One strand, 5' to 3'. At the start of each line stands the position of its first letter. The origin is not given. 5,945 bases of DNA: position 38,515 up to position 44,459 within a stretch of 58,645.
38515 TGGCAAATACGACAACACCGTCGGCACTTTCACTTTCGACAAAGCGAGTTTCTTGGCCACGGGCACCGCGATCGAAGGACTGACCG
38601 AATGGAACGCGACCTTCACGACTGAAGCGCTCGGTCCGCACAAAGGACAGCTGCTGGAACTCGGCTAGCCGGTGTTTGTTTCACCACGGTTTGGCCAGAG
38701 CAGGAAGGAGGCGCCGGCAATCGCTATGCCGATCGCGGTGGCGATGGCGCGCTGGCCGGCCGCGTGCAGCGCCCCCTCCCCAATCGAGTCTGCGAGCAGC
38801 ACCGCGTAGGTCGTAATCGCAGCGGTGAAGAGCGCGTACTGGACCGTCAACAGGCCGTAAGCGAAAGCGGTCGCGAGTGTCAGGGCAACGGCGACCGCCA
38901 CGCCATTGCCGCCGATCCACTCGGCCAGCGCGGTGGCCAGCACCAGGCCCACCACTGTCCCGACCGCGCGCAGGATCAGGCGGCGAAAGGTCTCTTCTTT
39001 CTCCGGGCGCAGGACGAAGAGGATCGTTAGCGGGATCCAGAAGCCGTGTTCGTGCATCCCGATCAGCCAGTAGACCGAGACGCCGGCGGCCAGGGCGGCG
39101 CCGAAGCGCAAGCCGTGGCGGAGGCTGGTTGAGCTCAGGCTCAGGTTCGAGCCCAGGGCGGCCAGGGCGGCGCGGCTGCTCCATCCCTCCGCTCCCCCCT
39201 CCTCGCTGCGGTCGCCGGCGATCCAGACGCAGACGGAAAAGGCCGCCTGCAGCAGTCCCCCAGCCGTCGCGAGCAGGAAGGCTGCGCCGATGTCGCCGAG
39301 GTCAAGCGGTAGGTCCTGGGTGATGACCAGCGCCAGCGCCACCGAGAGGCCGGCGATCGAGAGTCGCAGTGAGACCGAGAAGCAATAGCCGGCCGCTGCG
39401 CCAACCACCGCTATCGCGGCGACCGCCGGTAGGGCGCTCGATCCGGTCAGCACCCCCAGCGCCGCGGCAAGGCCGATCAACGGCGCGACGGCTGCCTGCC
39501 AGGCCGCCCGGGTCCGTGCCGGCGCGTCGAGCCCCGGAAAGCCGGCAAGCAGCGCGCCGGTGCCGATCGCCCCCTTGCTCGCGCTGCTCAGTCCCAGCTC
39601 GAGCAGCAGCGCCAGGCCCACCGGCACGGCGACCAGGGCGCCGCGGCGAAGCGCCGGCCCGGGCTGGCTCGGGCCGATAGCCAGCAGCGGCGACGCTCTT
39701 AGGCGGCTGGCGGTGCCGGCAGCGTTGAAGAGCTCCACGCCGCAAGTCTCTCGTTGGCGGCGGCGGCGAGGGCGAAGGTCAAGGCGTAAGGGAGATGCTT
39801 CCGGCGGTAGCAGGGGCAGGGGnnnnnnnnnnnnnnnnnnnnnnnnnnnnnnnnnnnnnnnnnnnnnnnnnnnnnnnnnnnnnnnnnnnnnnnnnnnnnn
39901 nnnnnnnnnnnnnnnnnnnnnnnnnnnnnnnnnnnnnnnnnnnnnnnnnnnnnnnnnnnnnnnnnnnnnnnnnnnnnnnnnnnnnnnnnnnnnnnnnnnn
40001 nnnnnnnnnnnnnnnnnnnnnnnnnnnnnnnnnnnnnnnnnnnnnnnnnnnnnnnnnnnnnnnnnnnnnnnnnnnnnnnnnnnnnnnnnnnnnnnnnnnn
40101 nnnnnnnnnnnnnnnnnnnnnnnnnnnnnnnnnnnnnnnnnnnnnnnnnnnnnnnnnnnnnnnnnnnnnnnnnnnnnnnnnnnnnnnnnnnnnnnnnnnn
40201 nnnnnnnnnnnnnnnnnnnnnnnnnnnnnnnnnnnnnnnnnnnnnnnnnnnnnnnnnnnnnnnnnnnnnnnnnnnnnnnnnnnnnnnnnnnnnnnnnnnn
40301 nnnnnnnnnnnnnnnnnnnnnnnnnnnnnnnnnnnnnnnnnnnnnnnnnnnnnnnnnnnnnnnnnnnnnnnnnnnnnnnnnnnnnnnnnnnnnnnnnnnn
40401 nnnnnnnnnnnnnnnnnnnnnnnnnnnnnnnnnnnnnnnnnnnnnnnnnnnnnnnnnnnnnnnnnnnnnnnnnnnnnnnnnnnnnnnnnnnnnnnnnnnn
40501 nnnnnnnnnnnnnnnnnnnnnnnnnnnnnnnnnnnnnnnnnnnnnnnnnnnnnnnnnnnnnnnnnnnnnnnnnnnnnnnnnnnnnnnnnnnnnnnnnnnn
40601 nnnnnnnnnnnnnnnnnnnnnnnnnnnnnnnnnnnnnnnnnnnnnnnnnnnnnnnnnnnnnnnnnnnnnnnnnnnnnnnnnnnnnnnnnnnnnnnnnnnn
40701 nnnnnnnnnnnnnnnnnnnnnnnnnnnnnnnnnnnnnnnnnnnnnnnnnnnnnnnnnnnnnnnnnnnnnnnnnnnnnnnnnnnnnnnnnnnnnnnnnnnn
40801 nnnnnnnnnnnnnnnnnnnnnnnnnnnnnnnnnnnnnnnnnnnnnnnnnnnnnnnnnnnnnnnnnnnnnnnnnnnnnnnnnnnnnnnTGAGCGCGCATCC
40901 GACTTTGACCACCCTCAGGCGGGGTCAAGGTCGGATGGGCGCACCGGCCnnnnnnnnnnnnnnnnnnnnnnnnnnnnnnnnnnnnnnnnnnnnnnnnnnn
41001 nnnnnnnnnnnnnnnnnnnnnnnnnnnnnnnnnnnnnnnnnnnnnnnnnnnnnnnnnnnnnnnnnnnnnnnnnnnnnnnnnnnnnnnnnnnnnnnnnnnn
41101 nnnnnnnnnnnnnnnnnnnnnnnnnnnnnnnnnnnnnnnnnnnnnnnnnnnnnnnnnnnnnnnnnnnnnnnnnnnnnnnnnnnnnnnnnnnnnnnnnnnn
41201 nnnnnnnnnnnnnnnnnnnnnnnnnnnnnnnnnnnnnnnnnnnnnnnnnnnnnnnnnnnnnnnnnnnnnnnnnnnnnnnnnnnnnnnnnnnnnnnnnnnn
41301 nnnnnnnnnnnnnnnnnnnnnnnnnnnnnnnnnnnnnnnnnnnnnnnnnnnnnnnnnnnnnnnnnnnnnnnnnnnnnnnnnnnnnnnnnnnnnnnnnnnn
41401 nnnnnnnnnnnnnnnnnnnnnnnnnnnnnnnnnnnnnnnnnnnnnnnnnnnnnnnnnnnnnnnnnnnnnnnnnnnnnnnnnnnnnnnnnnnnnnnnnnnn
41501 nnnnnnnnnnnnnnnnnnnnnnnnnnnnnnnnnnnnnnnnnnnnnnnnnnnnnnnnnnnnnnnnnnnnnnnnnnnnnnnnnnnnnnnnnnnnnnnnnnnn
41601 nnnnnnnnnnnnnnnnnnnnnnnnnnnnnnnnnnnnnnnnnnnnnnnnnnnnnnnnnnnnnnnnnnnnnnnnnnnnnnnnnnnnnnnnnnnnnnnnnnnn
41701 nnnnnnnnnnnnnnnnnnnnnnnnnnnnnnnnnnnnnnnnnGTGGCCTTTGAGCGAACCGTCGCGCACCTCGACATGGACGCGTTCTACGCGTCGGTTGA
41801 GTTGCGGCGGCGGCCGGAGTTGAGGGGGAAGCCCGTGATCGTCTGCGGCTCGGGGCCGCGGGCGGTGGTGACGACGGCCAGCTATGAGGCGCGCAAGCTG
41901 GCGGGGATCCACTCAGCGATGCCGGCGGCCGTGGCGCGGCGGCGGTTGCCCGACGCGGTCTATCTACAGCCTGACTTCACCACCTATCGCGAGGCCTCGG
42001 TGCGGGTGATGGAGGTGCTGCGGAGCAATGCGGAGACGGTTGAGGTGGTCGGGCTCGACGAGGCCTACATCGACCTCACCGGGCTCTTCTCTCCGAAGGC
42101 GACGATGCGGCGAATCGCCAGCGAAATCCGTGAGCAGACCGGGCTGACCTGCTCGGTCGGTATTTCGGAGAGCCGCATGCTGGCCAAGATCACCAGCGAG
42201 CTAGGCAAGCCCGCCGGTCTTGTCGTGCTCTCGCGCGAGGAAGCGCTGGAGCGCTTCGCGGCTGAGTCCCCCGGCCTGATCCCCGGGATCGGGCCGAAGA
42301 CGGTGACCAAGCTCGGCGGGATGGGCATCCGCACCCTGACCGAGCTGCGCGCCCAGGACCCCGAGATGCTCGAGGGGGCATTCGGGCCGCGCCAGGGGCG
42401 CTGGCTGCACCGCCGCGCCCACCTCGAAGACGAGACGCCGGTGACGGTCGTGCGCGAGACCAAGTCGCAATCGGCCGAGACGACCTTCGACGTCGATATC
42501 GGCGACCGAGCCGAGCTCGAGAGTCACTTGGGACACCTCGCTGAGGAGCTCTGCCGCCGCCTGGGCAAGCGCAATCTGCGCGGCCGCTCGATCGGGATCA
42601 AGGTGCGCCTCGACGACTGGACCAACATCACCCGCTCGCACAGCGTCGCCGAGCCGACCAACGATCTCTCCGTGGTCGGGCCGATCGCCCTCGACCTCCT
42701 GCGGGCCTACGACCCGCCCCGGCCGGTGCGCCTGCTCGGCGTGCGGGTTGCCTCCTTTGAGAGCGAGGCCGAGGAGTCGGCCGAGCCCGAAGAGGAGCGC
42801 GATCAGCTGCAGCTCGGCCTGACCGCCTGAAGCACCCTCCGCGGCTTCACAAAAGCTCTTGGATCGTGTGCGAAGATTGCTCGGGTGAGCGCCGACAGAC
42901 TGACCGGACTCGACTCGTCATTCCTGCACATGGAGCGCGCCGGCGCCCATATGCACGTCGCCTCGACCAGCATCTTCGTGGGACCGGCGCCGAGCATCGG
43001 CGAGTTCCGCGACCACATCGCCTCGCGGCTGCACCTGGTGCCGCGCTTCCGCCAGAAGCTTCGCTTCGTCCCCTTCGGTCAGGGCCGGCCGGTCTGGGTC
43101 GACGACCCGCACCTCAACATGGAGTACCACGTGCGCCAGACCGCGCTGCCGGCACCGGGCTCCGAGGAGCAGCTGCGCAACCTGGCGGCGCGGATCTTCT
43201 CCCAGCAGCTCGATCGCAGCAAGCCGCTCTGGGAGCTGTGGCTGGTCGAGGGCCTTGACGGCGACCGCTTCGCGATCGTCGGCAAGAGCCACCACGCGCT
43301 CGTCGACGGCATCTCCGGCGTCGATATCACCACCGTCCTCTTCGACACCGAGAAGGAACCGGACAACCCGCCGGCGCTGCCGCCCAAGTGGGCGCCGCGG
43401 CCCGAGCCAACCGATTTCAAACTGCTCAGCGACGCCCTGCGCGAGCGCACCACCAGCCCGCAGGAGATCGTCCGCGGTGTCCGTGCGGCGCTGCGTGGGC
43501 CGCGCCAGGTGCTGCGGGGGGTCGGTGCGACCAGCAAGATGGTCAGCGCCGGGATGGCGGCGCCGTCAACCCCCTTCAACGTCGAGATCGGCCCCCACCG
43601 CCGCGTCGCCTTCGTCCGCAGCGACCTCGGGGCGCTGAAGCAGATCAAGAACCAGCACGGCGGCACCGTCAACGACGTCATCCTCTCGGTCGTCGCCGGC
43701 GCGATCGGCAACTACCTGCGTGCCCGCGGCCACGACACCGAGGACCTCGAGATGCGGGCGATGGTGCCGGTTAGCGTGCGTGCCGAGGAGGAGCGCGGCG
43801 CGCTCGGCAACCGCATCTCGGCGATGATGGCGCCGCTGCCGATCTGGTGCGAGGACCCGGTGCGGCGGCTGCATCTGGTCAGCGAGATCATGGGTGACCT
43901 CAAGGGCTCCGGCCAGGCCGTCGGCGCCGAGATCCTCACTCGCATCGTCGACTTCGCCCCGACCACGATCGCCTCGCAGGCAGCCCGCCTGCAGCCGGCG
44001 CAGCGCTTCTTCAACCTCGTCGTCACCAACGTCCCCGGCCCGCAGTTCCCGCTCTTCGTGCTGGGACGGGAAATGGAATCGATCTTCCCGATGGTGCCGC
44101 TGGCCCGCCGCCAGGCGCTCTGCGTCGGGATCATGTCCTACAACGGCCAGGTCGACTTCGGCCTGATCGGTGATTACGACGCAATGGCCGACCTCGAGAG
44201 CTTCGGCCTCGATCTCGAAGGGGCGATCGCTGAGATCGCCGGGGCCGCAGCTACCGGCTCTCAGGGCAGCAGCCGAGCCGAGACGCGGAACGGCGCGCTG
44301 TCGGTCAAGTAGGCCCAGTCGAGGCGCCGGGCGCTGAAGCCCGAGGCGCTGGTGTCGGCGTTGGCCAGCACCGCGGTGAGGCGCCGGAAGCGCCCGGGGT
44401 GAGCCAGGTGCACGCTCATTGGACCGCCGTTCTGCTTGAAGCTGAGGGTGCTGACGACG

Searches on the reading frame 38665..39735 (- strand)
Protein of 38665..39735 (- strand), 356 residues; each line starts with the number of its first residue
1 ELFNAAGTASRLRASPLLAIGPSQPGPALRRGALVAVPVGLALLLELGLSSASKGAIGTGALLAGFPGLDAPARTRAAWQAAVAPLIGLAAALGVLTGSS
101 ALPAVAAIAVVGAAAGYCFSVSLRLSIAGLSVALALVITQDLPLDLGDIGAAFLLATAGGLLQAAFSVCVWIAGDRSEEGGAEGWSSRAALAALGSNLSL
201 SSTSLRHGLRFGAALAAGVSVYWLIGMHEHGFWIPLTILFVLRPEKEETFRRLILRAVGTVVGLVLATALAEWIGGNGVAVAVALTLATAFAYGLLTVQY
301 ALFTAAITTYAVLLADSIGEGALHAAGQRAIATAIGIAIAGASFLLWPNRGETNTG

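Call 47: search_protein_families(library=ncbifam, proteins=[window:38665-39735:-], max_evalue=1e-15)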
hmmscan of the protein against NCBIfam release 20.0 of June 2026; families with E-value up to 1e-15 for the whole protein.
window:38665-39735:- (356 aa): 2 families
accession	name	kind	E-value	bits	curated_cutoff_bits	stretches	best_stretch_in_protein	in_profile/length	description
TIGR01667.1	YCCS_YHFK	subfamily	8e-25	87.1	467.8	1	189-349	367-526/701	YccS/YhfK family putative transporter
TIGR01666.1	YCCS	hypoth_equivalog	8.6e-18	63.8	470.75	1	193-349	370-524/705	YccS family putative transporter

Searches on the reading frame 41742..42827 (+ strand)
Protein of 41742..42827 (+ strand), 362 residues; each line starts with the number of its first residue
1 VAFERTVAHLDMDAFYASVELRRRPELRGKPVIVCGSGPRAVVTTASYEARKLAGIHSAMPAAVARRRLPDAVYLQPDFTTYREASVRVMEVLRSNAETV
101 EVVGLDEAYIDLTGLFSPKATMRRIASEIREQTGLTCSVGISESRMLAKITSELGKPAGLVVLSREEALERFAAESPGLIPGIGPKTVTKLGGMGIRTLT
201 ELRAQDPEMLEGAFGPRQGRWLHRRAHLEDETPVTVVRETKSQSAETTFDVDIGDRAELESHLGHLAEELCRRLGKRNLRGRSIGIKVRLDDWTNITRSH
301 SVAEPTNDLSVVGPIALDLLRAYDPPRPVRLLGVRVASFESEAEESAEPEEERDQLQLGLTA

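Call 48: search_protein_families(library=ncbifam, proteins=[window:41742-42827:+], max_evalue=1e-15)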
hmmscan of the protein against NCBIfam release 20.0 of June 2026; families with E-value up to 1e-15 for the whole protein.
window:41742-42827:+ (362 aa): 10 families
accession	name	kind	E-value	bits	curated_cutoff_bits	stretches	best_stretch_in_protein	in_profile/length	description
NF002882.0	PRK03348.1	equivalog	3.6e-100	335.9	389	1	3-354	3-359/461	DNA polymerase IV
NF002883.0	PRK03352.1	equivalog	2.3e-90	303.3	330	1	4-338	4-341/347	DNA polymerase IV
NF002677.0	PRK02406.1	equivalog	3.4e-86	289.5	256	1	3-346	4-350/357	DNA polymerase IV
NF002751.0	PRK02794.1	equivalog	9.3e-86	288.3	371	1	6-345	39-380/425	DNA polymerase IV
NF010731.0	PRK14133.1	equivalog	1.8e-71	241.2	362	1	4-342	2-339/352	DNA polymerase IV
NF003015.0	PRK03858.1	subfamily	4.6e-69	233.4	367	1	4-344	6-348/399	DNA polymerase IV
NF002492.0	PRK01810.1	equivalog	1.9e-68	231.1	399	1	4-344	9-354/412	DNA polymerase IV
NF002848.0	PRK03103.1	subfamily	2.4e-55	187.7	381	1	4-346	3-357/410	DNA polymerase IV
NF002292.0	PRK01216.1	equivalog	1.4e-40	139.4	339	1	9-339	5-339/351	DNA polymerase IV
NF002955.0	PRK03609.1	subfamily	2.8e-24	85.8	431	1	8-214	3-218/422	translesion error-prone DNA polymerase V subunit UmuC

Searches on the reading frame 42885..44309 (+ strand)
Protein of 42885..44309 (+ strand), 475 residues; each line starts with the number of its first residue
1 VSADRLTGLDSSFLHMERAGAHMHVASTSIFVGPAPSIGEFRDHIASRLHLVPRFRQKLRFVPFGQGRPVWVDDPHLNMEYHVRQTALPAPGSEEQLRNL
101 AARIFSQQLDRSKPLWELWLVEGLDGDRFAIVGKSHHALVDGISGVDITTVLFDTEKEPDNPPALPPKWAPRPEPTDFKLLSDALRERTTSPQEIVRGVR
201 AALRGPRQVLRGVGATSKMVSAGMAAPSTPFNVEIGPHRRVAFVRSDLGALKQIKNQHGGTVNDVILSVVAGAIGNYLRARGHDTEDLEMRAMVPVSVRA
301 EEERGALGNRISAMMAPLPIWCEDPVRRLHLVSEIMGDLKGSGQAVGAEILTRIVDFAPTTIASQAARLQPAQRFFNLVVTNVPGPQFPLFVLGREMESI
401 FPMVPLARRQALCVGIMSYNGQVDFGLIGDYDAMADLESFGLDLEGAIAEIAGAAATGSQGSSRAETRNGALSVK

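Call 48: search_protein_families(library=ncbifam, proteins=[window:42885-44309:+], max_evalue=1e-15)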
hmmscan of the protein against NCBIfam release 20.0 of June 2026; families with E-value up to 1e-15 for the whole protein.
window:42885-44309:+ (475 aa): 1 family
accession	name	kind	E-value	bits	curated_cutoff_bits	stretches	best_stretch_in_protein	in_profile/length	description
TIGR02946.1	acyl_WS_DGAT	subfamily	2.4e-133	445.4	309.95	1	6-455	1-453/453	wax ester/triacylglycerol synthase family O-acyltransferase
